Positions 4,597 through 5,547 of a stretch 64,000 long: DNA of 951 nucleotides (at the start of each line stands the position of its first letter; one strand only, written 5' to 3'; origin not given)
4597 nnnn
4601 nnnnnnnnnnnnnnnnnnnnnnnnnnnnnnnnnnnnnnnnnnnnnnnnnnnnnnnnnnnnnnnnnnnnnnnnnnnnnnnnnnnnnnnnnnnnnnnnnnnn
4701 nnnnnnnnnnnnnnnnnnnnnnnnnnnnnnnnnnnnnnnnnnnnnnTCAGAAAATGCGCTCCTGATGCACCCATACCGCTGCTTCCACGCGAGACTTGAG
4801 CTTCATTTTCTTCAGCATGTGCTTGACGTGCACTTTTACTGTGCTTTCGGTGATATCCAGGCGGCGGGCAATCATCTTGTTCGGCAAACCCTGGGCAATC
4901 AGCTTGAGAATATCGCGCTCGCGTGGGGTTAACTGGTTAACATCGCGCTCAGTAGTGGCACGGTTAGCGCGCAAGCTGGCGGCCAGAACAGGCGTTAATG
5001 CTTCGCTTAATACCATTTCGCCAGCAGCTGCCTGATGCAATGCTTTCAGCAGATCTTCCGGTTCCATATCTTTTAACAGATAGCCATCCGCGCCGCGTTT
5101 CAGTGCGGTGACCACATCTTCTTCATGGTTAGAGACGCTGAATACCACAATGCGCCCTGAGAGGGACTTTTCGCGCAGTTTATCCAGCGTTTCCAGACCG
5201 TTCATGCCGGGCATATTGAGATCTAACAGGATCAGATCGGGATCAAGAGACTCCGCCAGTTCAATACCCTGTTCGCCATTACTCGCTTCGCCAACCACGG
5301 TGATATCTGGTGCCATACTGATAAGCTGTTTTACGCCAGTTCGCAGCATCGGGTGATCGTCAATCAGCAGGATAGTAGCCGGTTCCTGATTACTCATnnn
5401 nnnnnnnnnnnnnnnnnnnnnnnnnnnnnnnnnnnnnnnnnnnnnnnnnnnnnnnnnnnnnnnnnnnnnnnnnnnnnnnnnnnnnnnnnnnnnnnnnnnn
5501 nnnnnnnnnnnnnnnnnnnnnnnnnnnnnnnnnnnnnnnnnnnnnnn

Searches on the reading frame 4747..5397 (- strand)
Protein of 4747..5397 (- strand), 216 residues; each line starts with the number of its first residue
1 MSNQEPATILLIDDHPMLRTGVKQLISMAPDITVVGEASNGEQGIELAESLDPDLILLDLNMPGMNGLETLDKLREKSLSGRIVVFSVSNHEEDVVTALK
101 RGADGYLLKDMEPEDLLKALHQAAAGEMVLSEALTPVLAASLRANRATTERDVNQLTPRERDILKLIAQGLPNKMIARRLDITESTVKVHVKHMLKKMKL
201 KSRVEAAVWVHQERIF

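Call 8: find_related_loci(query=window:4747-5397:-, collection=genome_contigs, flank=4000)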
Query window:4747-5397:- (216 aa) in genome_contigs; peptide patterns used: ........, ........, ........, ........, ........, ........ (x = any residue, [..] = any of these).
600 stretches matched a pattern (row limit reached: there are more); 572 encode a relative of the query (tblastn E <= 1e-3); the best 80 are kept; 80 distinct loci.
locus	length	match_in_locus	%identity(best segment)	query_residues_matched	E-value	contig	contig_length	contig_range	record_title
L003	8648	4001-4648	100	1-216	8e-142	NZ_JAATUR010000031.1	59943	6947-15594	Escherichia coli strain SCPM-O-B-8794 31length=59943, whole genome shotgun sequence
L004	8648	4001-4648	99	1-216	2e-141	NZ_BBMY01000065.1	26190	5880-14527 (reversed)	Escherichia albertii NBRC 107761 = DSM 17582 strain NBRC 107761, whole genome shotgun sequence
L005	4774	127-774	97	1-216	1e-139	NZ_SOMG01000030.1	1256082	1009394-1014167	Lelliottia nimipressuralis strain 51 GCID_CRU_0002_NODE_1.ctg_1, whole genome shotgun sequence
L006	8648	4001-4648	96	1-216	5e-139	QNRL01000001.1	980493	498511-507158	Pseudocitrobacter faecalis strain DSM 27453 Ga0244571_101, whole genome shotgun sequence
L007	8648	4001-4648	96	1-216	2e-138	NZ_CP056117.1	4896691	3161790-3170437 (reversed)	Enterobacter cloacae strain DSM 26481 chromosome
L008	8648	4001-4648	97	1-216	1e-138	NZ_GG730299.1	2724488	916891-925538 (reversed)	Citrobacter youngae ATCC 29220 Scfld0, whole genome shotgun sequence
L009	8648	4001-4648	96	1-216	2e-138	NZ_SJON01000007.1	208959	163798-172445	Enterobacter quasihormaechei strain WCHEQ120003 7, whole genome shotgun sequence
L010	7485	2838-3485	96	1-216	3e-138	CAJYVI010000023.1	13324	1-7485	MAG: uncultured Pseudocitrobacter sp. isolate SP260_1_metabat2_genome_mining.39 genome assembly, contig: k127_34567, who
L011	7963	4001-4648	96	1-216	4e-138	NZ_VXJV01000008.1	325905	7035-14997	Salmonella enterica subsp. diarizonae strain CCUG 30040T contig_0000008, whole genome shotgun sequence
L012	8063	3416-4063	96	1-216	3e-138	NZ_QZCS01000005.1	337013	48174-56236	Enterobacter chuandaensis strain 090028 5, whole genome shotgun sequence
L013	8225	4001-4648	96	1-216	3e-138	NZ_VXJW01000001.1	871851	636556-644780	Salmonella enterica subsp. arizonae strain CCUG 6322T contig_0000001, whole genome shotgun sequence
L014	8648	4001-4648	96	1-216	4e-138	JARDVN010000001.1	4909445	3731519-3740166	Citrobacter amalonaticus strain AUH_CA_2023_1 contig_2, whole genome shotgun sequence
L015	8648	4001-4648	96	1-216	6e-138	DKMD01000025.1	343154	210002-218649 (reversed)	MAG TPA_asm: Pluralibacter sp. UBA7423 UBA7423_contig_1, whole genome shotgun sequence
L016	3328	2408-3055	96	1-216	1e-142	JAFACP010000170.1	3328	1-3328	MAG: Proteobacteria bacterium isolate OH_SBB_50 k127_82577, whole genome shotgun sequence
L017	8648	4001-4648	95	1-216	1e-137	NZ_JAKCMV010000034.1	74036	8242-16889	Enterobacter asburiae strain INSAq146 Aq146_contig_34, whole genome shotgun sequence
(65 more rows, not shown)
